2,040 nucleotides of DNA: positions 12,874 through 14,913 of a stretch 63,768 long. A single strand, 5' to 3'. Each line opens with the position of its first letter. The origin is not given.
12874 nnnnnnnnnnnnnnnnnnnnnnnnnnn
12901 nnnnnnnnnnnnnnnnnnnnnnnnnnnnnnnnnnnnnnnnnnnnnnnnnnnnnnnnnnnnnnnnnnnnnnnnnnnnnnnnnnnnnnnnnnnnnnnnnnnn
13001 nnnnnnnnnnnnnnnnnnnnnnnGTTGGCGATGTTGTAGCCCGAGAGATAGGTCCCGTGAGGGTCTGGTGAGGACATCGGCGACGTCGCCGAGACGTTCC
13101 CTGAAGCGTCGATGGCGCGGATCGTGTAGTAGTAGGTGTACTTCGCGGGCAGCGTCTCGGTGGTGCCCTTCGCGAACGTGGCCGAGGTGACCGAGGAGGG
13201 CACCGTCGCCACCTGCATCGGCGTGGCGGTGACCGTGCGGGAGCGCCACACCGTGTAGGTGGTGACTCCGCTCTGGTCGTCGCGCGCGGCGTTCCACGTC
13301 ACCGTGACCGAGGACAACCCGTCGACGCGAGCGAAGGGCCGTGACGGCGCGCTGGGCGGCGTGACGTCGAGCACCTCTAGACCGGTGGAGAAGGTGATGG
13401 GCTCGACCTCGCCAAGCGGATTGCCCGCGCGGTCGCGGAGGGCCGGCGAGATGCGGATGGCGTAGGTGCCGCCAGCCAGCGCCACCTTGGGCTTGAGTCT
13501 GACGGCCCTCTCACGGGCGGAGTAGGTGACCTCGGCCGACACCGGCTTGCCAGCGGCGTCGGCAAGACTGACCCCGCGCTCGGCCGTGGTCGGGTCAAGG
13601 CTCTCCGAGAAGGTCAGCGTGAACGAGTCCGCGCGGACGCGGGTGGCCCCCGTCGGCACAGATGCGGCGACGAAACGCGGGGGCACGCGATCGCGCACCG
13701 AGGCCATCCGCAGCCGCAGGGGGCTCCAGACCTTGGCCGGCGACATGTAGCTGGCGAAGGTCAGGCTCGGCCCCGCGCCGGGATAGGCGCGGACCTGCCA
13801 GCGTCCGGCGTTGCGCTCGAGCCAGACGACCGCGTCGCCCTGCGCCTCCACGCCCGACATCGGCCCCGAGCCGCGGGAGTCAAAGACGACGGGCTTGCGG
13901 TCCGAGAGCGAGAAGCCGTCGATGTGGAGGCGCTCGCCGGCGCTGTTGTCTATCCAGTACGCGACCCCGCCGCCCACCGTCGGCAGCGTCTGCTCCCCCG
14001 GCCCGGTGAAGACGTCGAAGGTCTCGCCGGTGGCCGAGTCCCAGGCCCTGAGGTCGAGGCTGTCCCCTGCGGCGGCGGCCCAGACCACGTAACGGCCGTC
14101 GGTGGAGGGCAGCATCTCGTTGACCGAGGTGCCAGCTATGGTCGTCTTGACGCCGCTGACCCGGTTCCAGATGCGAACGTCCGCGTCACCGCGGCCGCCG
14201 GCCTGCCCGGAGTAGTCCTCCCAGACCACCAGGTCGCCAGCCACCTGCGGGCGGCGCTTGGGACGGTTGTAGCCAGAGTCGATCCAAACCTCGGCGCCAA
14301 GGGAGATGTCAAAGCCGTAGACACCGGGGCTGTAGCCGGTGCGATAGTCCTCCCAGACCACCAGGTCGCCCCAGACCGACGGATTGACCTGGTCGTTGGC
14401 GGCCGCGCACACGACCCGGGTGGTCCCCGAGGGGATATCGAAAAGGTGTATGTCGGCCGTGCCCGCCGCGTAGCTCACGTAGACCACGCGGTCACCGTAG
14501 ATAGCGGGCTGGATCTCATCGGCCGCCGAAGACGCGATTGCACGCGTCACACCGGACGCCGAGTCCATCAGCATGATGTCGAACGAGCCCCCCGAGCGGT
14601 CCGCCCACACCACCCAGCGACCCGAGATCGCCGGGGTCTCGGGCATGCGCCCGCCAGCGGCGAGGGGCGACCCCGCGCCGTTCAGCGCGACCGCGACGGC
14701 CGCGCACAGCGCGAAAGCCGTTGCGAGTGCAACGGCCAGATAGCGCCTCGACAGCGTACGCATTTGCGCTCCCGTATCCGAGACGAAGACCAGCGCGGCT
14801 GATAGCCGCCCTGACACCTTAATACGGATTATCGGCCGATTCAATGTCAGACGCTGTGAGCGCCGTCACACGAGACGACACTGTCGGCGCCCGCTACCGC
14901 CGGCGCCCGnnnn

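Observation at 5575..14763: Unusual domain architecture of the giant cytochrome: propeller + Ig-like + FN3-like head on a ~2450-aa heme array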

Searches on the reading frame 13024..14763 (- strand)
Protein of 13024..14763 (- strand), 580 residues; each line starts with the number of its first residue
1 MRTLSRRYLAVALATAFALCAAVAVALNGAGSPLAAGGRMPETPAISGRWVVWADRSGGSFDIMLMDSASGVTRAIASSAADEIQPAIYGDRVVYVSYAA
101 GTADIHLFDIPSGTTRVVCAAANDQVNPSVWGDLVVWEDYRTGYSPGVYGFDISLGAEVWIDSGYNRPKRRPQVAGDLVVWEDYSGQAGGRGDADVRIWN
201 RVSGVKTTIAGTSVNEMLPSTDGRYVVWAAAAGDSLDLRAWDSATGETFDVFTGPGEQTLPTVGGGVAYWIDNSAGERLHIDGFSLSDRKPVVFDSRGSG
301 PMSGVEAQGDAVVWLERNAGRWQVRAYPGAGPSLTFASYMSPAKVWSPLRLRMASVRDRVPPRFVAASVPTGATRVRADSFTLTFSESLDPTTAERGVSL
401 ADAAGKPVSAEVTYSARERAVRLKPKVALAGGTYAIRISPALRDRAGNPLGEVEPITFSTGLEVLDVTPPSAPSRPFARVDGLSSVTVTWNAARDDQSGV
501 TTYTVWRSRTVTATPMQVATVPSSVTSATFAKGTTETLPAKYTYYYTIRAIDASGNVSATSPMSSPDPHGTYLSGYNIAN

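Call 7: search_protein_families(library=pfam, proteins=[window:13024-14763:-], max_evalue=0.1)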
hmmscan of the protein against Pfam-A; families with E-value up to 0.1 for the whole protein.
window:13024-14763:- (580 aa): 5 families
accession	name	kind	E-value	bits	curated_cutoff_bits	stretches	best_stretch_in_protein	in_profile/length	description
PF13205.12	Big_5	-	2.4e-15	57.6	23.6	1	358-460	1-105/105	Bacterial Ig-like domain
PF24489.1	Ig_J_second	-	0.00056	20.3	27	1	481-556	10-83/105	Tip attachment protein J second Ig-like domain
PF10342.15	Kre9_KNH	-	0.00064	20.9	24.6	1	480-554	8-79/94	Kre9/KNH-like N-terminal Ig-like domain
PF04234.18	CopC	-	0.0095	17.4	23.3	1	370-437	9-73/92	CopC domain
PF07091.17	FmrO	-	0.047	13.5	27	1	358-401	200-243/255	Ribosomal RNA methyltransferase (FmrO)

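Call 9: search_protein_families(library=ncbifam, proteins=[window:13024-14763:-], max_evalue=0.1)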
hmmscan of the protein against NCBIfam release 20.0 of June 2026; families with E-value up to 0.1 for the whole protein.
window:13024-14763:- (580 aa): 6 families
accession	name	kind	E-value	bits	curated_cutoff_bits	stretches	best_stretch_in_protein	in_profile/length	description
TIGR04275.1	beta_prop_Msarc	repeat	4.1e-37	125.7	85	4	75-110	3-38/40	beta-propeller repeat protein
NF041611.1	exoglucan_CbhB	equivalog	5.4e-09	34.6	1950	1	363-563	702-881/997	exoglucanase CbhB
NF045522.1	MXAN_2561_fam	equivalog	0.00033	20.2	150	1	464-570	163-260/304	MXAN_2561 family MXYO-CTERM-anchored protein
TIGR02800.1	propeller_TolB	equivalog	0.0041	16.1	343.15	1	50-130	248-330/418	Tol-Pal system beta propeller repeat protein TolB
NF033814.1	copper_CopC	equivalog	0.0078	16.6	95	1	369-437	18-87/107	copper homeostasis periplasmic binding protein CopC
NF047446.1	barrel_OmpL47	domain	0.01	16.3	40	0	518-561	18-62/68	OmpL47-type beta-barrel domain-containing protein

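Call 13: find_homologous_proteins(query=window:13024-14763:-, max_evalue=0.001)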
Query window:13024-14763:- (580 aa): 33 proteins with E <= 0.001 among 8000 candidates.
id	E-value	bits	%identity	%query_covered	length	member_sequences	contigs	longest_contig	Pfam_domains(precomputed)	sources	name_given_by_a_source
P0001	9.6e-121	422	42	92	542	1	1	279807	PF26549.1,PF13205.13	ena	-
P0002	1.1e-110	389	41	93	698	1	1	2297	PF09699.16,PF13205.13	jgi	jgi:TolB protein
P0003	1.7e-98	349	39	93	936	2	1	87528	PF09699.16,PF13205.13,PF14522.12,PF22113.2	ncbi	ncbi:MAG TPA: Ig-like domain-containing protein, partial [Coriobacteriia bacterium]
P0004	2.8e-71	259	45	48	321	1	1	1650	PF26549.1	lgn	-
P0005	1.7e-49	187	31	49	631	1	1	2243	PF26549.1,PF19077.7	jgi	jgi:TolB protein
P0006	7.3e-45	172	30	49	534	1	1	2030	PF26549.1,PF07676.19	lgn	-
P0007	5.8e-36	142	35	32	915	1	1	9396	PF00801.27,PF26549.1,PF18911.7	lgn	-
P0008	8.1e-35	139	31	38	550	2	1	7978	PF26549.1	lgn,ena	-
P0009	1.5e-31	128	27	46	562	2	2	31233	PF26549.1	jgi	jgi:beta propeller repeat protein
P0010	4.6e-30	123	26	51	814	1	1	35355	PF13715.13,PF26549.1,PF02369.23,PF14686.13,PF08308.18,PF24025.2,PF17802.8,PF13620.13,PF09430.17,PF22904.4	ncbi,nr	ncbi:MAG: carboxypeptidase regulatory-like domain-containing protein [Theionarchaea archaeon]|nr:car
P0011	1.9e-29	121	24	46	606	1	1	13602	PF26549.1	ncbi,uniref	ncbi:hypothetical protein [Methanomethylovorans sp.]|uniref:hypothetical protein n=1 Tax=Methanometh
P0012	1.9e-29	121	27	50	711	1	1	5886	PF26549.1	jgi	jgi:beta propeller repeat protein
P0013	1.6e-27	115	28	34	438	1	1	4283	PF26549.1,PF13860.13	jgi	jgi:beta propeller repeat protein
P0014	5.3e-26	110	29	44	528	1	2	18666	PF26549.1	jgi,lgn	jgi:beta propeller repeat protein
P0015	1.5e-23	102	29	41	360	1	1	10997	-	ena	-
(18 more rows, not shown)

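Call 14: find_encoding_contigs(protein=P0001, flank=10000, max_places=3)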
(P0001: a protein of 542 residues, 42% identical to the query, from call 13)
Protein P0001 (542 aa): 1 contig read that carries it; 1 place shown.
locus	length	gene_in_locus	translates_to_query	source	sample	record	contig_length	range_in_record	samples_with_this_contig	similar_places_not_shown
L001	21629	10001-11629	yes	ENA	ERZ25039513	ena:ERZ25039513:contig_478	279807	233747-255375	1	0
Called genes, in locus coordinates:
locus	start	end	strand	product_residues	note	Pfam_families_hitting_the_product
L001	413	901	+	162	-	PF17759:tRNA_synthFbeta (weak), PF03147:FDX-ACB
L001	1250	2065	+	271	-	PF22698:Semialdhyde_dhC_1, PF02774:Semialdhyde_dhC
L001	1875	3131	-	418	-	-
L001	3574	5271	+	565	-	PF00696:AA_kinase, PF00202:Aminotran_3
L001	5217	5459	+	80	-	PF00202:Aminotran_3 (weak)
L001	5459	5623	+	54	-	-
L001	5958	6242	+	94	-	PF00185:OTCace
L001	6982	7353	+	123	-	PF00764:Arginosuc_synth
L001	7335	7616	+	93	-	PF20979:Arginosuc_syn_C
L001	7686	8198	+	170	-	PF20979:Arginosuc_syn_C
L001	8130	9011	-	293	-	-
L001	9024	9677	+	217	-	PF00206:Lyase_1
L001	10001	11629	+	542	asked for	PF26549:Tricorn_N (faint), PF13205:Big_5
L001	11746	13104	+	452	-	PF14522:Cytochrome_C7 (faint), PF14537:Cytochrom_c3_2 (faint), PF22113:Mtrc-MtrF_II-IV_dom (faint), PF09699:Paired_CXXCH_1 (faint)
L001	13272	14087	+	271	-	PF13435:Cytochrome_C554 (faint), PF22113:Mtrc-MtrF_II-IV_dom (faint)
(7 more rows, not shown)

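Call 15: find_encoding_contigs(protein=P0003, flank=10000, max_places=3)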
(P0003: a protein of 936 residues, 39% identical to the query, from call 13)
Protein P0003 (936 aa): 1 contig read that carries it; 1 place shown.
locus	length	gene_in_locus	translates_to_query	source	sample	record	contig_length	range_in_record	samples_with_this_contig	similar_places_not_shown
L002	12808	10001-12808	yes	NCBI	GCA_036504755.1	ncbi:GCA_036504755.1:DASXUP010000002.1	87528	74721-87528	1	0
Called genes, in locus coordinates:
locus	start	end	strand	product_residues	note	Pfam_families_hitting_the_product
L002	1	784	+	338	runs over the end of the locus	PF00288:GHMP_kinases_N, PF08544:GHMP_kinases_C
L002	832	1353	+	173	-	PF13580:SIS_2, PF01380:SIS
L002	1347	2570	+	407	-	PF00483:NTP_transferase, PF12804:NTP_transf_3, PF13344:Hydrolase_6 (faint), PF00702:Hydrolase (weak), PF13419:HAD_2 (faint), PF13242:Hydrolase_like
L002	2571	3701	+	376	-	PF13439:Glyco_transf_4, PF13579:Glyco_trans_4_4, PF13524:Glyco_trans_1_2 (faint), PF20706:GT4-conflict, PF00534:Glycos_transf_1, PF13692:Glyco_trans_1_4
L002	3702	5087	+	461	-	PF13727:CoA_binding_3, PF02397:Bac_transf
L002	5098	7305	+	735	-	PF04932:Wzy_C, PF14559:TPR_19 (faint), PF07719:TPR_2 (faint), PF13181:TPR_8 (faint)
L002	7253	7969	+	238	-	PF06971:Put_DNA-bind_N, PF01408:GFO_IDH_MocA (weak), PF02629:CoA_binding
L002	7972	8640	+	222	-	PF13371:TPR_9 (faint), PF13424:TPR_12 (faint), PF13428:TPR_14 (faint), PF14561:TPR_20 (faint), PF24575:TPR_Slam (faint), PF13432:TPR_16, PF14559:TPR_19, PF00515:TPR_1 (weak), +4 more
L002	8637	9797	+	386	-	PF13360:PQQ_2 (faint), PF25021:TEN_NHL (faint), PF01436:NHL, PF08450:SGL (weak), PF13449:Phytase-like (faint), PF01436:NHL (weak), PF17170:DUF5128 (weak), PF01436:NHL (weak)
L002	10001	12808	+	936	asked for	PF13205:Big_5, PF09699:Paired_CXXCH_1 (faint), PF14522:Cytochrome_C7 (faint), PF22113:Mtrc-MtrF_II-IV_dom (faint)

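Call 17: find_related_loci(query=A1, collection=genome_contigs, flank=10000)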
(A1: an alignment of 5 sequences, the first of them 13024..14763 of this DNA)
Query A1 (580 aa) in genome_contigs; peptide patterns used: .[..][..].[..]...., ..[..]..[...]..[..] (x = any residue, [..] = any of these).
34 stretches matched a pattern; 1 encode a relative of the query (tblastn E <= 1e-3); 1 distinct loci.
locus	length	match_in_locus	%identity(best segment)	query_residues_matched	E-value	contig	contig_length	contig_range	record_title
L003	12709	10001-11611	39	33-572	6e-101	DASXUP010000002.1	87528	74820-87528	MAG TPA_asm: Coriobacteriia bacterium isolate SMAG_U4721 k141_183367, whole genome shotgun sequence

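Call 18: find_related_loci(query=A1, collection=metagenome_contigs, flank=10000)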
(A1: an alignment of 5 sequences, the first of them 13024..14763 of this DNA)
Query A1 (580 aa) in metagenome_contigs; peptide patterns used: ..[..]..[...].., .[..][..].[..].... (x = any residue, [..] = any of these).
88 stretches matched a pattern; 1 encode a relative of the query (tblastn E <= 1e-3); 1 distinct loci.
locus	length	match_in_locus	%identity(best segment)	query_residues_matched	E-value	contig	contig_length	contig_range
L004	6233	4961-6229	41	7-424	5e-91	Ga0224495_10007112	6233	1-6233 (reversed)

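Call 40: predict_structure(alignment_id=A2)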
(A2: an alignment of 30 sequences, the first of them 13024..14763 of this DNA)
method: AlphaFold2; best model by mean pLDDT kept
length: 580 residues; sequences in the alignment: 30
mean_pLDDT: 81.8   pTM: 0.60
mean pLDDT of the five models: 81.8, 81.5, 81.3, 80.8, 80.1
residues with pLDDT >= 90: 291; 70-90: 166; 50-70: 57; < 50: 66
segments of 3 or more residues with pLDDT < 50: 331-357, 462-474, 559-580
pLDDT, mean of each block of 10 residues (from residue 1): 66 86 61 81 96 93 95 95 98 97 97 97 96 98 93 96 89 98 85 93 96 93 98 93 97 87 96 83 94 74 93 91 85 42 38 49 89 82 94 93 93 92 95 91 89 86 40 53 74 60 80 76 82 58 71 67 31 32
secondary structure, 60 per line:
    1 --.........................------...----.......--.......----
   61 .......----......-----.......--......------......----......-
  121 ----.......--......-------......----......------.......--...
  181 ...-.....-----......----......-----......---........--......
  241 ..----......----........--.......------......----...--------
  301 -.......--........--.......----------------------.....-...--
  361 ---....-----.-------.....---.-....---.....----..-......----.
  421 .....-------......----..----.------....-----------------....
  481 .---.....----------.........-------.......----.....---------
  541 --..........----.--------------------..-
elements in order: H3-27 E34-36 E41-47 E50-56 E61-67 E72-77 E83-89 E92-97 E104-109 E114-119 E125-131 E134-139 E147-152 E157-162 E169-175 E178-183 H185-189 E195-200 E205-210 E216-221 E225-232 E235-242 E247-252 E257-264 E267-273 E280-285 E290-292 E302-308 E311-318 E321-327 H350-354 E364-367 E381-385 H391-394 E398-402 E410-415 E420-425 E433-438 E456-459 E477-481 E485-489 E500-508 E516-522 E527-531 E543-552

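Call 44: fold_search(model_id=the predicted structure, library=pdb)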
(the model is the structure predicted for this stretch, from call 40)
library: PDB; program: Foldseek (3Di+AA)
matches with E <= 10: 1728; with E <= 0.001: 737
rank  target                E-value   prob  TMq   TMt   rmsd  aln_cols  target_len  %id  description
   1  4r40_A                8.0e-13  1.00  0.32  0.45   3.6       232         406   18  Crystal Structure of TolB/Pal complex from Yersinia pestis. (released 2014-09-03)
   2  4r40_C                1.8e-12  1.00  0.32  0.44   3.7       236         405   17  Crystal Structure of TolB/Pal complex from Yersinia pestis. (released 2014-09-03)
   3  1c5k                  3.4e-12  1.00  0.32  0.45   3.9       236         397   18  THE STRUCTURE OF TOLB, AN ESSENTIAL COMPONENT OF THE TOL-DEPENDENT TRANSLOCATION SYSTEM AND ITS INTERACTIONS WITH THE TR (released 2000-12-06)
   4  6pnv                  5.5e-12  1.00  0.33  0.45   6.9       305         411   15  1.42 Angstrom Resolution Crystal Structure of Translocation Protein TolB from Salmonella enterica (released 2019-07-17)
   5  9a2l_MODEL_1_A        6.4e-12  1.00  0.32  0.42   3.9       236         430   18  Model of E. coli TolB by in-cell photo-crosslinking MS and deep learning (released 2023-02-24)
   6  1crz                  7.8e-12  1.00  0.32  0.44   4.0       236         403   18  CRYSTAL STRUCTURE OF THE E. COLI TOLB PROTEIN (released 2000-08-16)
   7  2hqs_A                7.8e-12  1.00  0.32  0.44   5.2       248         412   17  Crystal structure of TolB/Pal complex (released 2007-04-03)
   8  2w8b_A                8.2e-12  1.00  0.34  0.46   6.8       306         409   15  Crystal structure of processed TolB in complex with Pal (released 2009-02-17)
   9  2w8b_B                1.4e-11  1.00  0.32  0.45   3.9       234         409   18  Crystal structure of processed TolB in complex with Pal (released 2009-02-17)
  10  3iax_A                1.5e-11  1.00  0.32  0.45   3.9       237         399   18  The crystal structure of the TolB box of Colicin A in complex with TolB reveals important differences in the recruitme (released 2009-10-13)
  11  4pwz_B                1.5e-11  1.00  0.31  0.43   4.0       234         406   17  Crystal structure of TolB protein from Yersinia pestis CO92 (released 2014-04-02)
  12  2ivz_A                1.6e-11  1.00  0.33  0.47   3.8       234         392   18  Structure of TolB in complex with a peptide of the colicin E9 T- domain (released 2006-08-16)
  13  4jml_A                1.7e-11  1.00  0.32  0.46   3.8       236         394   18  Crystal structure of the TolB(P201C)-ColicinE9 TBE peptide(A33C) complex. (released 2013-07-17)
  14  2hqs_B                2.4e-11  1.00  0.32  0.44   4.0       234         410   18  Crystal structure of TolB/Pal complex (released 2007-04-03)
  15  9ozi_A                4.0e-11  1.00  0.18  0.07  48.4       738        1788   10  Cryo-EM structure of chicken ROS1 in apo-state. This is the complete map and model. (released 2026-02-25)
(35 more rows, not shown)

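Call 75: search_protein_representatives(alignment_id=A1)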
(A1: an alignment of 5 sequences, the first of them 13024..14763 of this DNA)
Query: 5 sequences, 581 profile positions. Proteins with E-value up to 0.001 (for the whole library): 31504; up to 1e-10: 11611; up to 1e-30: 2828. The best 150 are listed.
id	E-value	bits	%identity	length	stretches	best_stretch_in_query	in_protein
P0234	6.3e-278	939.8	-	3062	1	1-581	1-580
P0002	3.8e-275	930.7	-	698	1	1-575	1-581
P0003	1.9e-270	915.1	-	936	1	1-576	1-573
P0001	2.0e-256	868.9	-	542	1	20-561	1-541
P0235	2.8e-243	825.4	-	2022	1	1-576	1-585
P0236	4.9e-194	662.9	-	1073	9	50-166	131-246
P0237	2.2e-188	644.2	-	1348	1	4-575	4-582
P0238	2.8e-184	630.6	-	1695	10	42-165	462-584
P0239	5.4e-183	626.4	-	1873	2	7-578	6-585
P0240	9.2e-181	619.0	-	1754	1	1-578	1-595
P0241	2.3e-169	581.4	-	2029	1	6-578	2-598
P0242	3.2e-167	574.3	-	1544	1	7-578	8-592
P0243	5.4e-167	573.6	-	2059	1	6-578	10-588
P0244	5.8e-167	573.4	-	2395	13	35-145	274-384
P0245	5.1e-166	570.3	-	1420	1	5-575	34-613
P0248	5.6e-161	553.7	-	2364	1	1-580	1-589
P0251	3.4e-153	528.0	-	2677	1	5-578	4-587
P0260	6.3e-143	494.1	-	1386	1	2-579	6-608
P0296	1.8e-107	377.0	-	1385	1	7-580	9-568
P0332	2.8e-89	316.9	-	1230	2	40-334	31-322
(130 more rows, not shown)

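Call 83: list_cluster_members(proteins=[P0234, P0235, P0237, P0239, P0240, P0248, P0251, P0260, P0296, P0332])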
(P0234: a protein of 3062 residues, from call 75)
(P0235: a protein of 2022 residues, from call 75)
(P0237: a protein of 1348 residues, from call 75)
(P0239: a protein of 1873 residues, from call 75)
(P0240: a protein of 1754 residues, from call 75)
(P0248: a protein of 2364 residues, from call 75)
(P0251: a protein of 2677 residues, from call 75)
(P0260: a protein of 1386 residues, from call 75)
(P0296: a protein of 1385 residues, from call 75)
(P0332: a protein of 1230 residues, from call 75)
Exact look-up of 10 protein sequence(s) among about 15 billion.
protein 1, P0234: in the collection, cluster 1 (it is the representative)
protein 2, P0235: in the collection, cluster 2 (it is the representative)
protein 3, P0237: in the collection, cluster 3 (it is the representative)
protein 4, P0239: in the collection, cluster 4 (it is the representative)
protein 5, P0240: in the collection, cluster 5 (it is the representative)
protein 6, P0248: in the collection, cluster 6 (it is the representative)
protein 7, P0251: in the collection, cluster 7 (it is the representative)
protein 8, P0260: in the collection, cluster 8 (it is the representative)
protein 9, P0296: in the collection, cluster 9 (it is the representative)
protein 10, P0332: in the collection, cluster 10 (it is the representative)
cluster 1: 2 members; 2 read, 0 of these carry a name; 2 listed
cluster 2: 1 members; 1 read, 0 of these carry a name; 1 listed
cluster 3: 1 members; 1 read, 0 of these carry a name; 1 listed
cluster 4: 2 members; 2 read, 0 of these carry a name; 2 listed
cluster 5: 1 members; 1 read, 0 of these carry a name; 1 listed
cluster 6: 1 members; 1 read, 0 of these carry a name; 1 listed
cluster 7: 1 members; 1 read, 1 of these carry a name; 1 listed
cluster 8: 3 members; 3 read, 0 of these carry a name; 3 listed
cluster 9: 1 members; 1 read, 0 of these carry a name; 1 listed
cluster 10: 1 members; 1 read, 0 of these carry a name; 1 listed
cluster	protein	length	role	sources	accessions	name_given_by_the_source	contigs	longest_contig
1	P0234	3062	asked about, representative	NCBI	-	-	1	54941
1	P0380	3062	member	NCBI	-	-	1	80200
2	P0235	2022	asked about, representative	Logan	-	-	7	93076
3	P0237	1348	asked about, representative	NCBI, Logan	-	-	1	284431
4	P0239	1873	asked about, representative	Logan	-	-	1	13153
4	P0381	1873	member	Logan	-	-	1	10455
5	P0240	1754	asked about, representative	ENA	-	-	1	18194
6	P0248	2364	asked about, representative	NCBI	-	-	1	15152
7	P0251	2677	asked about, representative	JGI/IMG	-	predicted CXXCH cytochrome family protein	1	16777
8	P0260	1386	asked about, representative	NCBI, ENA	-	-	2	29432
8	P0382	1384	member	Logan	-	-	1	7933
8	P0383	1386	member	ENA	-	-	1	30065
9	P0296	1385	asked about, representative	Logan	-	-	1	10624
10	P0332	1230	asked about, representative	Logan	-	-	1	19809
